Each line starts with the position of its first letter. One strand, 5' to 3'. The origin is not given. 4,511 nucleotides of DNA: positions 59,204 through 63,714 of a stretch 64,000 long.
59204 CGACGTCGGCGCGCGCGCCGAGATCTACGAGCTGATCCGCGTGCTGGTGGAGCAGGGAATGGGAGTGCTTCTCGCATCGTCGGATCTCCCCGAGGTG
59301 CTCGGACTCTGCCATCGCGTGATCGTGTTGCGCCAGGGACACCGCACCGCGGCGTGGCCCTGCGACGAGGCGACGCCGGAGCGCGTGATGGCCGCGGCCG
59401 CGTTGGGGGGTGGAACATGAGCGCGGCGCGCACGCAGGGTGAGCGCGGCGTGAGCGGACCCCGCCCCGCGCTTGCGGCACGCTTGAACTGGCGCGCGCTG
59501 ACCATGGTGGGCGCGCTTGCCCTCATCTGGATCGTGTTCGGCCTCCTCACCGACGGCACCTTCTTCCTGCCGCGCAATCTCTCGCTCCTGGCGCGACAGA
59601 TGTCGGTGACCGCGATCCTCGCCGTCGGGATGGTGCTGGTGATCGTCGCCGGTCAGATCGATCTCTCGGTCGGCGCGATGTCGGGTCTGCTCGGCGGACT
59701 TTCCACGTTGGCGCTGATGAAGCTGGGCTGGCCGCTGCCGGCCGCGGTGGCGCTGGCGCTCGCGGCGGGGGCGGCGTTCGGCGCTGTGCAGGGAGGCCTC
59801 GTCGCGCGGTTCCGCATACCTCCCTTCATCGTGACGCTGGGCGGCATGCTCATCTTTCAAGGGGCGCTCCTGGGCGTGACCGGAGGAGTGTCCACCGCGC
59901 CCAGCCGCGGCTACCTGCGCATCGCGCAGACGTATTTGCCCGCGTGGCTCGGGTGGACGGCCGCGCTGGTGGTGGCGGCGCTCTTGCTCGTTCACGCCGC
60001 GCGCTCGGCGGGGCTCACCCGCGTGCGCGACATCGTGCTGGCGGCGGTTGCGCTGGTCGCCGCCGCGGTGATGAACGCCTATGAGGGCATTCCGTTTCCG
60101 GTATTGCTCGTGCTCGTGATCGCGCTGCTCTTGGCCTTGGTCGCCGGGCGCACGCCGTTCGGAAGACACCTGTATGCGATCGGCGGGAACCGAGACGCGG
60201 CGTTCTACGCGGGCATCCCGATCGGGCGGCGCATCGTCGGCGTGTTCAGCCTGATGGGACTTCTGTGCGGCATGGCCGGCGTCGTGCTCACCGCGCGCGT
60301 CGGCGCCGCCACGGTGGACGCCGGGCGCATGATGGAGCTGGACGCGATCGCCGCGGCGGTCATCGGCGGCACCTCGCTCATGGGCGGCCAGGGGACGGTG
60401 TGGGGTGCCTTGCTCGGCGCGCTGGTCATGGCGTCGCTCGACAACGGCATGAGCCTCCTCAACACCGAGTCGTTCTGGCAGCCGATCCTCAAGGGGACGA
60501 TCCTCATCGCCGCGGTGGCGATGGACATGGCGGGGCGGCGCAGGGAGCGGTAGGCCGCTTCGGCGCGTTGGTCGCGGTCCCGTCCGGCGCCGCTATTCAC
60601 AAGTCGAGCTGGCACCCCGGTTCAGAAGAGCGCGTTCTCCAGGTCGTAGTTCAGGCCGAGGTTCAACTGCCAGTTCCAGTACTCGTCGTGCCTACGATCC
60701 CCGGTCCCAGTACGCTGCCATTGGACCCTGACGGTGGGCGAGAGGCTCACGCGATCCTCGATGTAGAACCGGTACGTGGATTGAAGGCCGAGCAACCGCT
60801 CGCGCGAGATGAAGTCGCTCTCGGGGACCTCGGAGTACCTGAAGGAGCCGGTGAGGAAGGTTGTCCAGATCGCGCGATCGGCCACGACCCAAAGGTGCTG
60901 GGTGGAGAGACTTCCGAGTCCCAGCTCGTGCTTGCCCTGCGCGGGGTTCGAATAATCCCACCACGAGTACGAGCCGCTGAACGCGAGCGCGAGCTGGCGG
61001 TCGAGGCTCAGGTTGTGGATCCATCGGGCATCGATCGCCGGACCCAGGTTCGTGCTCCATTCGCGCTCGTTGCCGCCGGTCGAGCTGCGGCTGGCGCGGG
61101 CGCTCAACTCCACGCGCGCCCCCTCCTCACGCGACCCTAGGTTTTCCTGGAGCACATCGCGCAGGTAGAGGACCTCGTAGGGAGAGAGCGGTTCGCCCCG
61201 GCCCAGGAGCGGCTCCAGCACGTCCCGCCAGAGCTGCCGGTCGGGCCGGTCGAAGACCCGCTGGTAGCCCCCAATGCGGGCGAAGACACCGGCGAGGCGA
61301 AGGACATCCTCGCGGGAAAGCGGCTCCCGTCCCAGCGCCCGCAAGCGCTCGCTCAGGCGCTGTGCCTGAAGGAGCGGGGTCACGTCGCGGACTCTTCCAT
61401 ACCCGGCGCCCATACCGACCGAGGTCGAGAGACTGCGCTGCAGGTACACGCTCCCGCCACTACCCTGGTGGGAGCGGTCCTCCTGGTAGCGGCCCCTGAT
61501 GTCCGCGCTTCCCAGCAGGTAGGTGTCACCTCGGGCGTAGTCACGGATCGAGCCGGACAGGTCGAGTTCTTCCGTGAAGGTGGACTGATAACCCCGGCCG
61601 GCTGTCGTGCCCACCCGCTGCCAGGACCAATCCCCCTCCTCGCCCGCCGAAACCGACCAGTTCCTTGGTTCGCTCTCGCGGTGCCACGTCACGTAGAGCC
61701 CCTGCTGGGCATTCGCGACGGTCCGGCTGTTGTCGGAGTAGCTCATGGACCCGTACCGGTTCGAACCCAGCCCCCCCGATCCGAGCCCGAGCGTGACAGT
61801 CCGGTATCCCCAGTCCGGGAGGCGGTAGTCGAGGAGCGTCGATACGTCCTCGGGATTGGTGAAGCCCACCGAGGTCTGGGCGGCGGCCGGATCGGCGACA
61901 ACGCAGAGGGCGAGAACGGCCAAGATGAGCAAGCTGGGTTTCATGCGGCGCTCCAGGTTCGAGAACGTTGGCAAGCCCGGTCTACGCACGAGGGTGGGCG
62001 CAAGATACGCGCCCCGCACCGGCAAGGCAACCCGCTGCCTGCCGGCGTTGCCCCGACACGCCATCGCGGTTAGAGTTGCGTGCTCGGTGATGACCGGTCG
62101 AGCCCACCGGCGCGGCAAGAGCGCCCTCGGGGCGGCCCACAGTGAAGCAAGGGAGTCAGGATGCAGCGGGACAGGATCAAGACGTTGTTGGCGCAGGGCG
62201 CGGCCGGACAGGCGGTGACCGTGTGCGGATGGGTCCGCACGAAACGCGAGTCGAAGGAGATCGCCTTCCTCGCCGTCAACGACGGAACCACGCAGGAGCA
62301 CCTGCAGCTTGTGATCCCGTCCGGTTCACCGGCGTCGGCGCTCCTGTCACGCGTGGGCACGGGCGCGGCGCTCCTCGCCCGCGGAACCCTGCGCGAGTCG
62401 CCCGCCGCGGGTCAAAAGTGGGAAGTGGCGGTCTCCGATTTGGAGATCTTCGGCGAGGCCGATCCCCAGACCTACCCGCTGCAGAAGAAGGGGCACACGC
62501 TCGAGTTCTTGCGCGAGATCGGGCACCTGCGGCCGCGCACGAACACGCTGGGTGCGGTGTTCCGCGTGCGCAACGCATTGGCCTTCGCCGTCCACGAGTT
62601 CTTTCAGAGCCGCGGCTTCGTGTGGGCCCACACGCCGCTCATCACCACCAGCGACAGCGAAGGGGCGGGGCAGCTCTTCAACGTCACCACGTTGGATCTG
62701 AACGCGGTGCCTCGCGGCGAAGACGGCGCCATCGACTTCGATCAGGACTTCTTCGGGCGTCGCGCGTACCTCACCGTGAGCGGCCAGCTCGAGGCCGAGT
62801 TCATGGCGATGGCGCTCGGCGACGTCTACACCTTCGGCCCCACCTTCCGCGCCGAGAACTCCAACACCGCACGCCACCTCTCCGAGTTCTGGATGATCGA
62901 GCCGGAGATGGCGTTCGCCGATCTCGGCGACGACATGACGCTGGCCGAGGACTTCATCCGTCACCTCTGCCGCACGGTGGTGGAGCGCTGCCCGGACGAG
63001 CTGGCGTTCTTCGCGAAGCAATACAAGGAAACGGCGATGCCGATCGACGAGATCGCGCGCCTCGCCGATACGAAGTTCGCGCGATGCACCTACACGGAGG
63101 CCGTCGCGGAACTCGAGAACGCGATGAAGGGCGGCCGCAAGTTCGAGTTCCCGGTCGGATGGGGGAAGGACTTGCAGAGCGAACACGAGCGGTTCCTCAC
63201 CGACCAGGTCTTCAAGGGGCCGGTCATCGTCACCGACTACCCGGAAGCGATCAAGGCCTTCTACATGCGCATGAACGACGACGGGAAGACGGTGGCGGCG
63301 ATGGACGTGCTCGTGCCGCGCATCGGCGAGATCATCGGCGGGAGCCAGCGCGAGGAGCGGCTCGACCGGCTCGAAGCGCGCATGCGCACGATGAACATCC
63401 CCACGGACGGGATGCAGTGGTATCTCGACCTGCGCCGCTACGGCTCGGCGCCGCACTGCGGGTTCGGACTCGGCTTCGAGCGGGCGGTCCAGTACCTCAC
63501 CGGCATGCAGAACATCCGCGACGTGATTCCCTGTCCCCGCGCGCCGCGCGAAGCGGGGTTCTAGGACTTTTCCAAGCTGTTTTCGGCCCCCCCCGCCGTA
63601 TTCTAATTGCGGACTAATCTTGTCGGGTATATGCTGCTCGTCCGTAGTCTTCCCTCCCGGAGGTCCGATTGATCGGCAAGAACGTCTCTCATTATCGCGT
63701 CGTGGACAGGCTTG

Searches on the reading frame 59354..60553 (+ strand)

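Call 68: search_protein_families(library=pfam, proteins=[window:59354-60553:+], max_evalue=0.0001)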
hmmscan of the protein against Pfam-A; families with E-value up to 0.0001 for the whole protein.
window:59354-60553:+ (399 aa): 1 family
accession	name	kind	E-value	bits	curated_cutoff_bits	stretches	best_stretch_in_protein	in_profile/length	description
PF02653.21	BPD_transp_2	-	7.9e-36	124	26.8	1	77-387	3-268/269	Branched-chain amino acid transport system / permease component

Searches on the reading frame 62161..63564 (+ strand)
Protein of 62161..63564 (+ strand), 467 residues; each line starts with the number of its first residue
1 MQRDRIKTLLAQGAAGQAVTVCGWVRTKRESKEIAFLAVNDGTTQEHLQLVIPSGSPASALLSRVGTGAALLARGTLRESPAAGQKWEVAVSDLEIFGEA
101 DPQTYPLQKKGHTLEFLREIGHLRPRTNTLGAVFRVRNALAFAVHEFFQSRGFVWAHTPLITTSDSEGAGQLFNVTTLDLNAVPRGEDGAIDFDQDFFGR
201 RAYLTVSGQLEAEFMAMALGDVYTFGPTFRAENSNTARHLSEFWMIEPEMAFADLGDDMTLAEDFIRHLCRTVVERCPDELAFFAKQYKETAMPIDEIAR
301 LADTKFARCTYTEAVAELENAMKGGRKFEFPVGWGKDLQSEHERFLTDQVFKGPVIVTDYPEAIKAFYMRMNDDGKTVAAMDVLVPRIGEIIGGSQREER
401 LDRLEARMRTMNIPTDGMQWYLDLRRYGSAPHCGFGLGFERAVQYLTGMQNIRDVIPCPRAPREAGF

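Call 68: search_protein_families(library=pfam, proteins=[window:62161-63564:+], max_evalue=0.0001)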
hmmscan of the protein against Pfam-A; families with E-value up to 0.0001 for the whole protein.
window:62161-63564:+ (467 aa): 2 families
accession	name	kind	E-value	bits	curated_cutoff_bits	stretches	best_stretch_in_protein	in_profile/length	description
PF00152.25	tRNA-synt_2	-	9e-61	206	25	1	121-460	9-306/308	tRNA synthetases class II (D, K and N)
PF01336.31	tRNA_anti-codon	-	7e-10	39.2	27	1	19-96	1-74/75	OB-fold nucleic acid binding domain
